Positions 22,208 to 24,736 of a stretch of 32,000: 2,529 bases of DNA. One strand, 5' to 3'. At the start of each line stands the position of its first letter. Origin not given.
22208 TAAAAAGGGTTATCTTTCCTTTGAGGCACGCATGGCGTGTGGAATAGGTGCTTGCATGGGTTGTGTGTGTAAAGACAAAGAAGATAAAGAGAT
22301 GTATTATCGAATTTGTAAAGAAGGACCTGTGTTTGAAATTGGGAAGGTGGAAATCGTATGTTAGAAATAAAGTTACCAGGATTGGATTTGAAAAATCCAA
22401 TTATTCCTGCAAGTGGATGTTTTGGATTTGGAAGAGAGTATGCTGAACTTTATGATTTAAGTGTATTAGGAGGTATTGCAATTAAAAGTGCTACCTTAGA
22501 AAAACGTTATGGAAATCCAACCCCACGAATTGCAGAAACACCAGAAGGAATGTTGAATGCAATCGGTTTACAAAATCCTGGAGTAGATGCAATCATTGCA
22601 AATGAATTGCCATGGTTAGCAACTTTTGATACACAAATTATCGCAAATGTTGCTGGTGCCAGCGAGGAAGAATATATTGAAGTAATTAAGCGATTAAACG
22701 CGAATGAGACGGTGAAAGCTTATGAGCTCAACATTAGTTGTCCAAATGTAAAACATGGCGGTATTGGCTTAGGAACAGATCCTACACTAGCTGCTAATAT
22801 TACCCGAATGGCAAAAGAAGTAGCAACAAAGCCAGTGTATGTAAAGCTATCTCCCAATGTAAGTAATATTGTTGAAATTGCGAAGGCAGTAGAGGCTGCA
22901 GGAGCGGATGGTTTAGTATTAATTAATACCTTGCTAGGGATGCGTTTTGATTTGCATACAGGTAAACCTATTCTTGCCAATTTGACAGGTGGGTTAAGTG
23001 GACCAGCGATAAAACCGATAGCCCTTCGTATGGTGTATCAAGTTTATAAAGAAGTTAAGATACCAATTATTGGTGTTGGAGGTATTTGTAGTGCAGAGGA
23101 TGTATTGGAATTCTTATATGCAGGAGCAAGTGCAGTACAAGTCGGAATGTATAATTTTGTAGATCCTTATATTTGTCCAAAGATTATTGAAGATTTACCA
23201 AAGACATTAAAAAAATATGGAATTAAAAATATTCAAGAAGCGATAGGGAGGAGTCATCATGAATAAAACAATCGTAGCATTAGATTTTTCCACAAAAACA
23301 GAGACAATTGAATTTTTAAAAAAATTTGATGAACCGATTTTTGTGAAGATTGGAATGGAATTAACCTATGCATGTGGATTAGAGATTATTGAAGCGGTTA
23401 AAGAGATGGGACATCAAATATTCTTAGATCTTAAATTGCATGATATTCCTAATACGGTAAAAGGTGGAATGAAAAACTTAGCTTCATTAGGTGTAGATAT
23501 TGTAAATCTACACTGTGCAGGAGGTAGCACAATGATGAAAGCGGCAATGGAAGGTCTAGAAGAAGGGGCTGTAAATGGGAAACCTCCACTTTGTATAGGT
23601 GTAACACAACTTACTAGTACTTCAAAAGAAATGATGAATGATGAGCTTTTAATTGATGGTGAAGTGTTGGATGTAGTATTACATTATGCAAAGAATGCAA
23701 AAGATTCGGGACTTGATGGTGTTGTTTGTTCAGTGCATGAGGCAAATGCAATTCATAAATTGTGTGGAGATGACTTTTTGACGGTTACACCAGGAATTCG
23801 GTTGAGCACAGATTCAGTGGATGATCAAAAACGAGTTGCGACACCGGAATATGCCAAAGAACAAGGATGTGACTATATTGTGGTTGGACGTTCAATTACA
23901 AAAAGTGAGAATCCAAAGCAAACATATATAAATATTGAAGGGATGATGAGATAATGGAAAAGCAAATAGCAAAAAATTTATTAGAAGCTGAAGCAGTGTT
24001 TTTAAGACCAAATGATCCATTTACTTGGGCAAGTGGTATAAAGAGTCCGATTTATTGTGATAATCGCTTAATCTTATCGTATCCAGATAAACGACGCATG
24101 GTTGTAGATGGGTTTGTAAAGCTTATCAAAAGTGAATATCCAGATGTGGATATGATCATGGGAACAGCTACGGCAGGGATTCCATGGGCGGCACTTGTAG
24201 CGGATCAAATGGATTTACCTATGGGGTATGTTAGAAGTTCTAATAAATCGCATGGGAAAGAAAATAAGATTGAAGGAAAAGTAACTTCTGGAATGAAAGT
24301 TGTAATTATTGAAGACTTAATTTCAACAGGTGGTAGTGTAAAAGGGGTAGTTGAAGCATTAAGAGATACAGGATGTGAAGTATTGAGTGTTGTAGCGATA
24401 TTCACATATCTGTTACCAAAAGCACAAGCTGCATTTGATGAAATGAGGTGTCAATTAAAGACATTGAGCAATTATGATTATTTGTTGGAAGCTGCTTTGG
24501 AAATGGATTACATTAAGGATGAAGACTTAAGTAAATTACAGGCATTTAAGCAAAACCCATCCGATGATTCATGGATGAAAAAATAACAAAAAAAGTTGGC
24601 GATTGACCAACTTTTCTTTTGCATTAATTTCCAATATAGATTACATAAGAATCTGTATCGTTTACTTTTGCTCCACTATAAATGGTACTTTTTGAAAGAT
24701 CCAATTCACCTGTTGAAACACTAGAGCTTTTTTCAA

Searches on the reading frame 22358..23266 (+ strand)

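Call 42: search_protein_families(library=pfam, proteins=[window:22358-23266:+], max_evalue=0.00001)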
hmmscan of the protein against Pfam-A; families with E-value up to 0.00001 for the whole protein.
window:22358-23266:+ (302 aa): 3 families
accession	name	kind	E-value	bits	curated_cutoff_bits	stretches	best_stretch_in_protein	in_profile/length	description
PF01180.27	DHO_dh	-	4.1e-99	331.9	27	1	1-284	1-291/291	Dihydroorotate dehydrogenase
PF01207.24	Dus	-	1.4e-09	38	20.4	1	100-275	62-226/311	Dihydrouridine synthase (Dus)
PF03060.21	NMO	-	2.1e-07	31.1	28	1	161-263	136-222/331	Nitronate monooxygenase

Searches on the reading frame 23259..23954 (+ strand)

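Call 42: search_protein_families(library=pfam, proteins=[window:23259-23954:+], max_evalue=0.00001)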
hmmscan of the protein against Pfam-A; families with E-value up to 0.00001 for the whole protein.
window:23259-23954:+ (231 aa): 1 family
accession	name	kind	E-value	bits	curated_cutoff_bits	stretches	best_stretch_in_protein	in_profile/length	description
PF00215.30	OMPdecase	-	1.7e-61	208.4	27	1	5-223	4-218/221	Orotidine 5'-phosphate decarboxylase / HUMPS family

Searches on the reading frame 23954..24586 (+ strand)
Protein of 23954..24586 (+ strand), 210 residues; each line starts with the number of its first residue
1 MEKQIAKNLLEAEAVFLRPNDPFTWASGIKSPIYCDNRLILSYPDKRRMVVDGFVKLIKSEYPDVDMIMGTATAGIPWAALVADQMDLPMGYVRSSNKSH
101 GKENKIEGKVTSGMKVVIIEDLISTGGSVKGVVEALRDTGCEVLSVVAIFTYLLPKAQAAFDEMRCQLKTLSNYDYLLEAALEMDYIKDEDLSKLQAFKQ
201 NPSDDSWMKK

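Call 42: search_protein_families(library=pfam, proteins=[window:23954-24586:+], max_evalue=0.00001)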
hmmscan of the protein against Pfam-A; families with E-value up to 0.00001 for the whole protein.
window:23954-24586:+ (210 aa): 1 family
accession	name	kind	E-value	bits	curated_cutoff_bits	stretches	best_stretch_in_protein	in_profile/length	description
PF00156.33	Pribosyltran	-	9.5e-15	54.7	26.3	1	65-150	30-124/158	Phosphoribosyl transferase domain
